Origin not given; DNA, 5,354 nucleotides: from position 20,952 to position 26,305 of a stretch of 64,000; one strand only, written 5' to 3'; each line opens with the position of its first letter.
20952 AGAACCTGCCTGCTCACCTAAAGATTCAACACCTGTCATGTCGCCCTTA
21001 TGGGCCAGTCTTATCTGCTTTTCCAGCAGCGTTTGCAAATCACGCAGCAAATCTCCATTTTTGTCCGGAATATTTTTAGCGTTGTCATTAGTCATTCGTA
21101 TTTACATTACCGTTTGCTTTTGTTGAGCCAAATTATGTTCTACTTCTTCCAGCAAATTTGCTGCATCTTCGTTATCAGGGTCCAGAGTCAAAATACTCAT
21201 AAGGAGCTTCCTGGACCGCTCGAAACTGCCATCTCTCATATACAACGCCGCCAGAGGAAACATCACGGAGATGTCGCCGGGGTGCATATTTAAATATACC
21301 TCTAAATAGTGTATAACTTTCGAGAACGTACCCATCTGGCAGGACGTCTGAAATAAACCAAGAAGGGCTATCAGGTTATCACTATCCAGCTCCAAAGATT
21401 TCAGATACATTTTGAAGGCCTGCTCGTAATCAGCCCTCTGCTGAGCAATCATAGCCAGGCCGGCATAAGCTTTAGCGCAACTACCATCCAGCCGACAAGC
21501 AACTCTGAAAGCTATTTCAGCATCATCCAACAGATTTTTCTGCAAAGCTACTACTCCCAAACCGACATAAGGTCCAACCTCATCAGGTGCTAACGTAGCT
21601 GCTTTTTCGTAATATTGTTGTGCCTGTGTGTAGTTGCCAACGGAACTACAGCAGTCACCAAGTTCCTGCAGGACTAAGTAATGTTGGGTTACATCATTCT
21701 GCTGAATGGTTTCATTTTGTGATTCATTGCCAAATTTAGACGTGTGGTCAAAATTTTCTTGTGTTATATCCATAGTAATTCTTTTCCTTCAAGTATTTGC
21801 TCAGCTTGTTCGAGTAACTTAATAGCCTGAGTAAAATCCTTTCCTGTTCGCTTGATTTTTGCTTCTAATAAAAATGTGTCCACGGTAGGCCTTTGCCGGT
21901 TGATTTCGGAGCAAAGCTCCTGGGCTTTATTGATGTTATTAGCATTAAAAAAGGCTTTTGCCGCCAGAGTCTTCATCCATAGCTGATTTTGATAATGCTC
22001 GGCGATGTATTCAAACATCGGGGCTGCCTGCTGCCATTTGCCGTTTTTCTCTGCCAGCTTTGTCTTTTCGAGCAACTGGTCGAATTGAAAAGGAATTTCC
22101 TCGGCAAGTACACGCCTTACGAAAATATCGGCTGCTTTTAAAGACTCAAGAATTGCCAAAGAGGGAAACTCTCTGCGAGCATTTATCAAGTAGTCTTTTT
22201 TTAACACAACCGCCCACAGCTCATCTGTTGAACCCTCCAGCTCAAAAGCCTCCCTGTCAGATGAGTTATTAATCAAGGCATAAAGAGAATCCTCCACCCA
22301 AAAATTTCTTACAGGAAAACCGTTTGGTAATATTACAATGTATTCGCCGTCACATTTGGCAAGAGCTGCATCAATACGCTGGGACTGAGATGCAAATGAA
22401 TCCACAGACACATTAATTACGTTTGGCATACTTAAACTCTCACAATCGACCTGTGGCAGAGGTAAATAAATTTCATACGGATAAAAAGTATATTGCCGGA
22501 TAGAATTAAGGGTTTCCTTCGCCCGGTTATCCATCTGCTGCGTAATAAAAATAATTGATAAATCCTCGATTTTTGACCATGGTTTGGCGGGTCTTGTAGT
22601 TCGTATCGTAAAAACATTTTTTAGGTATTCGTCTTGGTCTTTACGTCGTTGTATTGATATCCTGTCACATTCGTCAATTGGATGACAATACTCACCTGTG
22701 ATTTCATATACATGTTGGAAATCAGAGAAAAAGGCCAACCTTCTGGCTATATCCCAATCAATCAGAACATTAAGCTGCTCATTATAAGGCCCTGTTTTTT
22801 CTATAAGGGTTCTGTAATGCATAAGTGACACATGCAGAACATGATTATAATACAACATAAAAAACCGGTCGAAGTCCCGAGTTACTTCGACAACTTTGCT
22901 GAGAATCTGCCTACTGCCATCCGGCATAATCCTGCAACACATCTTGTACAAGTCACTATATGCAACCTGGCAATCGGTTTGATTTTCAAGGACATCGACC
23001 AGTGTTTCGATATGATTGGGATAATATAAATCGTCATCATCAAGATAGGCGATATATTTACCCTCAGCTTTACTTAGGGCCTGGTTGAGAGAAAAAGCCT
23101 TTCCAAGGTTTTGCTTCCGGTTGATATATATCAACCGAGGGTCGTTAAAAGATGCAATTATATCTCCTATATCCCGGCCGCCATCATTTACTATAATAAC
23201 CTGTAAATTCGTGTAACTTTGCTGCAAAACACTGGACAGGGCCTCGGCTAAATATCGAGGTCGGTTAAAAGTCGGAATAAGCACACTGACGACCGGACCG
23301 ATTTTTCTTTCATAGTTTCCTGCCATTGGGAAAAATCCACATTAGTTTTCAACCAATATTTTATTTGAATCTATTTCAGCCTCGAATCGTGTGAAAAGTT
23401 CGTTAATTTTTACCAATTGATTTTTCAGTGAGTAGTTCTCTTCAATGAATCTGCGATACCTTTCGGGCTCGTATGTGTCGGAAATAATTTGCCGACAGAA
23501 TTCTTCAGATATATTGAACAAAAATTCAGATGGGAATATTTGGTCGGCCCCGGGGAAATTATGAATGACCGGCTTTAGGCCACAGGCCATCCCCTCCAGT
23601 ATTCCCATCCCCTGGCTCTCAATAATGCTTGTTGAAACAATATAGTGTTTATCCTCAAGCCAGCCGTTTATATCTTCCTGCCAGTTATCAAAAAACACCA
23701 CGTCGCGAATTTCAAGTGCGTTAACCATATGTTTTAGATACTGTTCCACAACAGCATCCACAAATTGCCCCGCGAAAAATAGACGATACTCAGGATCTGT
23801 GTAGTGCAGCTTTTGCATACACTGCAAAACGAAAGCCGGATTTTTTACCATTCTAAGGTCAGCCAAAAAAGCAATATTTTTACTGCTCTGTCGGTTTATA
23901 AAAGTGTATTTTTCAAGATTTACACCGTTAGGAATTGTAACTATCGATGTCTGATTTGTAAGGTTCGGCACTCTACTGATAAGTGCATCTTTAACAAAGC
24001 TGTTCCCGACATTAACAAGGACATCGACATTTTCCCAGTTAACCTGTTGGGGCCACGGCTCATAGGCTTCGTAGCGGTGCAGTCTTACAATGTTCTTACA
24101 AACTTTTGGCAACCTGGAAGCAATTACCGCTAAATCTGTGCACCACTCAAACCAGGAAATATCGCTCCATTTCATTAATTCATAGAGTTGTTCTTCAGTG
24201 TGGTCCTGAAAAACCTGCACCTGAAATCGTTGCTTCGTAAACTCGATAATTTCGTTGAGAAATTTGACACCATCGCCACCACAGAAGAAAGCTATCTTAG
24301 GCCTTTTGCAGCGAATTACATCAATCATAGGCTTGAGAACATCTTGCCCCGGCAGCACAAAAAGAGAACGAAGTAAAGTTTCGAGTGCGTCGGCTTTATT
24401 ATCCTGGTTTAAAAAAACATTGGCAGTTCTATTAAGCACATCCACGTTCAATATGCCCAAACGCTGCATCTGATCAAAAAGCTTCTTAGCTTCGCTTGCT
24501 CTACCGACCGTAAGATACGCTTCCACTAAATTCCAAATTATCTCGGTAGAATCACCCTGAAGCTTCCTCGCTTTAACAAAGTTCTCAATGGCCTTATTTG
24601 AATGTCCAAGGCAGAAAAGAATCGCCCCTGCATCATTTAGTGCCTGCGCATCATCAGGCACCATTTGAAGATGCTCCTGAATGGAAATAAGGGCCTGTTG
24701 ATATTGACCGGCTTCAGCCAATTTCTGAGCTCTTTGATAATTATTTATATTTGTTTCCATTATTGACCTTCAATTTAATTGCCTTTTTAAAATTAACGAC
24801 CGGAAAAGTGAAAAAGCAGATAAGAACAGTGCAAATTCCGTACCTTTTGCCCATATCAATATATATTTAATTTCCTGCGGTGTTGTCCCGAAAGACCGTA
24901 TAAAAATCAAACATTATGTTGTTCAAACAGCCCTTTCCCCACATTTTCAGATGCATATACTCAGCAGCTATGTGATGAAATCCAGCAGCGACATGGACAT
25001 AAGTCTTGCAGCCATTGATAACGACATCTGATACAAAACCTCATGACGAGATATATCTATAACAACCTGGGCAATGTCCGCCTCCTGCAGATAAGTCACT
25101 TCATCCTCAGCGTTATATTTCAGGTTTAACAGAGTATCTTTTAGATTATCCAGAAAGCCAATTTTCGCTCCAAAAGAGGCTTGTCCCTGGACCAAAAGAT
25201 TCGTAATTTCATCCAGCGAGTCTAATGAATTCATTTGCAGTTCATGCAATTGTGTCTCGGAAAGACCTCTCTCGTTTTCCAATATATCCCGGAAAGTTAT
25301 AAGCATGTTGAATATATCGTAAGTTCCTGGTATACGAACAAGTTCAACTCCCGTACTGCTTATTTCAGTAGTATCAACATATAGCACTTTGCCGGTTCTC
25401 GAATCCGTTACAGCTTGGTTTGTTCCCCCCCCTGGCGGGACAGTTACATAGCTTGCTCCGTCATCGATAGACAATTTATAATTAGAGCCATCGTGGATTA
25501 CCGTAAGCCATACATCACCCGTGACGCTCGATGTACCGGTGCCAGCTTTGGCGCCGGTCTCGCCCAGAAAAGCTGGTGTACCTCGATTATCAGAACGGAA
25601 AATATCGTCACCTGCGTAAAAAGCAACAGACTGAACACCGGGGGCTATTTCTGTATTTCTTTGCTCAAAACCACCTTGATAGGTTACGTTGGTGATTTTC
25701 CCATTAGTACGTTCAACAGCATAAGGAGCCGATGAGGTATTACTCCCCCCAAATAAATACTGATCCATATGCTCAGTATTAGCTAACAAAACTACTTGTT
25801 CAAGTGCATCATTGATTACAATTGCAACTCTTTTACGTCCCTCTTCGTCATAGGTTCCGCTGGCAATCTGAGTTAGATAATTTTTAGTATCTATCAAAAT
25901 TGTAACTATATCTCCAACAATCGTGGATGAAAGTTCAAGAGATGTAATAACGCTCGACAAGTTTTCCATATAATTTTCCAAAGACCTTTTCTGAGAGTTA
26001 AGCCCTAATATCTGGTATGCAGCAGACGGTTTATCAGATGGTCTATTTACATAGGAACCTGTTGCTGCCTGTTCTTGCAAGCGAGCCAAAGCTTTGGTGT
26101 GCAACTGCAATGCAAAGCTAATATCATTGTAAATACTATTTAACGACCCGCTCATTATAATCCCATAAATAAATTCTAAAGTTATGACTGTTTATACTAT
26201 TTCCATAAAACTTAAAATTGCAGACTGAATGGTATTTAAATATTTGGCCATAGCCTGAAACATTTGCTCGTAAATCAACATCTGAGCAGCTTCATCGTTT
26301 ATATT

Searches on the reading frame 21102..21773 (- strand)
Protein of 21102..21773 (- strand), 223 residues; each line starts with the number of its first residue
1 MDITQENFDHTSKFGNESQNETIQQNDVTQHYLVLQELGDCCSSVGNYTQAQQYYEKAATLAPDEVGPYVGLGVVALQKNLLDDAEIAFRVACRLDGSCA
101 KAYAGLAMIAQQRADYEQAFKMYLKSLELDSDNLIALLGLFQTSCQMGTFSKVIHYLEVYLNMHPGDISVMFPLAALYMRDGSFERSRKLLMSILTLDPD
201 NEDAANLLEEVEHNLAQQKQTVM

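Call 8: search_protein_families(library=pfam, proteins=[window:21102-21773:-], max_evalue=0.001)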
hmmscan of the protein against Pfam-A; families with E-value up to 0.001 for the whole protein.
window:21102-21773:- (223 aa): 19 families
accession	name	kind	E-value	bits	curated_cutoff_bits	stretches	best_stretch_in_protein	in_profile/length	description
PF13181.12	TPR_8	-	2.8e-17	61.8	25.7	1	35-64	4-33/34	Tetratricopeptide repeat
PF07719.23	TPR_2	-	1.1e-16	59.9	27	1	34-64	3-33/34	Tetratricopeptide repeat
PF14559.12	TPR_19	-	1.4e-15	57.8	25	2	148-209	5-66/68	Tetratricopeptide repeat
PF00515.34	TPR_1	-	1.6e-14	53.5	27.8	2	35-64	4-33/34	Tetratricopeptide repeat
PF13428.12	TPR_14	-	1.4e-13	50.5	23.5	0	174-207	7-40/44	Tetratricopeptide repeat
PF13424.12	TPR_12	-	8.3e-12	45.6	30.1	1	37-95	8-74/77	Tetratricopeptide repeat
PF13176.12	TPR_7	-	7.3e-11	41.7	27.9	1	35-64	2-31/36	Tetratricopeptide repeat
PF23914.1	TPR_CcmH_CycH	-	4.1e-10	40.1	42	1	72-166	56-153/158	Cytochrome c-type biogenesis protein H TPR domain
PF13431.12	TPR_17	-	4.6e-10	39.4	24.4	0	123-148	2-27/34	Tetratricopeptide repeat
PF13432.12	TPR_16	-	2.2e-08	34.8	32.7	1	46-96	11-61/65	Tetratricopeptide repeat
PF13414.12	TPR_11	-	2.9e-07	30.5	26.8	0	46-78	8-40/42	TPR repeat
PF25063.1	ARM_TT21_C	-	2.2e-05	24.9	35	0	73-131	102-160/209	Tetratricopeptide repeat protein 21 C-terminal ARM domain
PF14853.12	Fis1_TPR_C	-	2.9e-05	24.6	25.3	0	174-217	7-50/53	Fis1 C-terminal tetratricopeptide repeat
PF25064.1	ARM_TT21_5th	-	4.1e-05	24.3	27.8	0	106-159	7-60/117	TT21 fifth ARM repeats domain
PF24575.1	TPR_Slam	-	0.00031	21.5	35.2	0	106-140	53-87/104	Surface lipoprotein assembly modifier, N-terminal TPR repeats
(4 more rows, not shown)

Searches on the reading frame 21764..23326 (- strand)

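Call 8: search_protein_families(library=pfam, proteins=[window:21764-23326:-], max_evalue=0.001)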
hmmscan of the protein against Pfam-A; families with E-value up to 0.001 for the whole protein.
window:21764-23326:- (520 aa): 4 families
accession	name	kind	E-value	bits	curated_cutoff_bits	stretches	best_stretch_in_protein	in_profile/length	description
PF00535.33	Glycos_transf_2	-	1.6e-30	106.7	23.3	1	14-136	1-127/168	Glycosyl transferase family 2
PF13641.12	Glyco_tranf_2_3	-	1.7e-09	38.5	27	1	12-117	2-114/230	Glycosyltransferase like family 2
PF14559.12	TPR_19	-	5.8e-08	33.4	25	1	427-481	3-57/68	Tetratricopeptide repeat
PF10111.15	Glyco_tranf_2_2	-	1.2e-07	31.9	27.3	1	15-199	2-201/276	Glycosyltransferase like family 2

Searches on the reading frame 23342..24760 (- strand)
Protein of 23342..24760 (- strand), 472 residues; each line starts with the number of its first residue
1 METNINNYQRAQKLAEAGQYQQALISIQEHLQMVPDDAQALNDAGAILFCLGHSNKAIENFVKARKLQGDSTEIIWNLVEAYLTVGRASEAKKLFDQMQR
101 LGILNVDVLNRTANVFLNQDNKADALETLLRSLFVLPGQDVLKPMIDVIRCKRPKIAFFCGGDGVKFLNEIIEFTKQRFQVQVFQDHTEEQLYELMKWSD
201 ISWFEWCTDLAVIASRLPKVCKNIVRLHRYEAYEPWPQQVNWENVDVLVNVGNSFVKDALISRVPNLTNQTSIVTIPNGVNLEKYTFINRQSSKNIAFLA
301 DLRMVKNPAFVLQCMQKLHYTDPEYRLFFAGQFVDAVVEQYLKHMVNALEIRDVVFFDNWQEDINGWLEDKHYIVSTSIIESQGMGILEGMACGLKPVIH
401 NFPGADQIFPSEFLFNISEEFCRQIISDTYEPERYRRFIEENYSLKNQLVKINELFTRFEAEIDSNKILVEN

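Call 9: search_protein_families(library=pfam, proteins=[window:23342-24760:-], max_evalue=0.001)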
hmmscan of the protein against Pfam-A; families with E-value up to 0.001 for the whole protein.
window:23342-24760:- (472 aa): 9 families
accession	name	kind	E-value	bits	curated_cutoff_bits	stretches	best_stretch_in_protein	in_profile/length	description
PF00534.26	Glycos_transf_1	-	1.6e-16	60.8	26.4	1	293-413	15-135/172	Glycosyl transferases group 1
PF13692.12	Glyco_trans_1_4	-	1.8e-10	41.7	27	1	294-409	2-115/142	Glycosyl transferases group 1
PF07719.23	TPR_2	-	3.3e-08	33.5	27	0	38-68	1-31/34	Tetratricopeptide repeat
PF14559.12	TPR_19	-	1.8e-07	31.8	25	1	55-99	8-52/68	Tetratricopeptide repeat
PF13428.12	TPR_14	-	5.2e-06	27.1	23.5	0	8-43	5-40/44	Tetratricopeptide repeat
PF00515.34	TPR_1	-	8.7e-06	25.8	27.8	0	38-68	1-31/34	Tetratricopeptide repeat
PF13424.12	TPR_12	-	3.6e-05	24.3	30.1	0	7-67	12-74/77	Tetratricopeptide repeat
PF23914.1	TPR_CcmH_CycH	-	3.6e-05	24.1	42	1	19-138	31-153/158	Cytochrome c-type biogenesis protein H TPR domain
PF13432.12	TPR_16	-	5.1e-05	24.1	32.7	0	78-132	3-57/65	Tetratricopeptide repeat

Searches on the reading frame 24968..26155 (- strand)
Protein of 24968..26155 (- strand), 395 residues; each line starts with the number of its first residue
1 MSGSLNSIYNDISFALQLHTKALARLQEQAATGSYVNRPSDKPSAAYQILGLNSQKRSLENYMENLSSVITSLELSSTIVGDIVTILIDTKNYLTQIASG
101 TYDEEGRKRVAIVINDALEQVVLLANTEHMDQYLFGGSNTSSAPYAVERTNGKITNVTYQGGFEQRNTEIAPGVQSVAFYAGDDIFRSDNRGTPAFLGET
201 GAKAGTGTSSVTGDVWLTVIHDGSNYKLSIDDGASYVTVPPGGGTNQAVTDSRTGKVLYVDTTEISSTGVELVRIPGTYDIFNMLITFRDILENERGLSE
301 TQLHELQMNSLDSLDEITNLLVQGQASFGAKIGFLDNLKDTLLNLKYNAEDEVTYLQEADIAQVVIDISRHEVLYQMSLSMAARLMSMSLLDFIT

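Call 9: search_protein_families(library=pfam, proteins=[window:24968-26155:-], max_evalue=0.001)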
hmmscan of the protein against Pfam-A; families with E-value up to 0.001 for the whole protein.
window:24968-26155:- (395 aa): 2 families
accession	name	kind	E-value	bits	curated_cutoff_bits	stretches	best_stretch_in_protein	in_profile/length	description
PF00669.25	Flagellin_N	-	2.5e-11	44.3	26.6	1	15-140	13-139/139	Bacterial flagellin N-terminal helical region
PF00700.27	Flagellin_C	-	0.00021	22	23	1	312-393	2-85/86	Bacterial flagellin C-terminal helical region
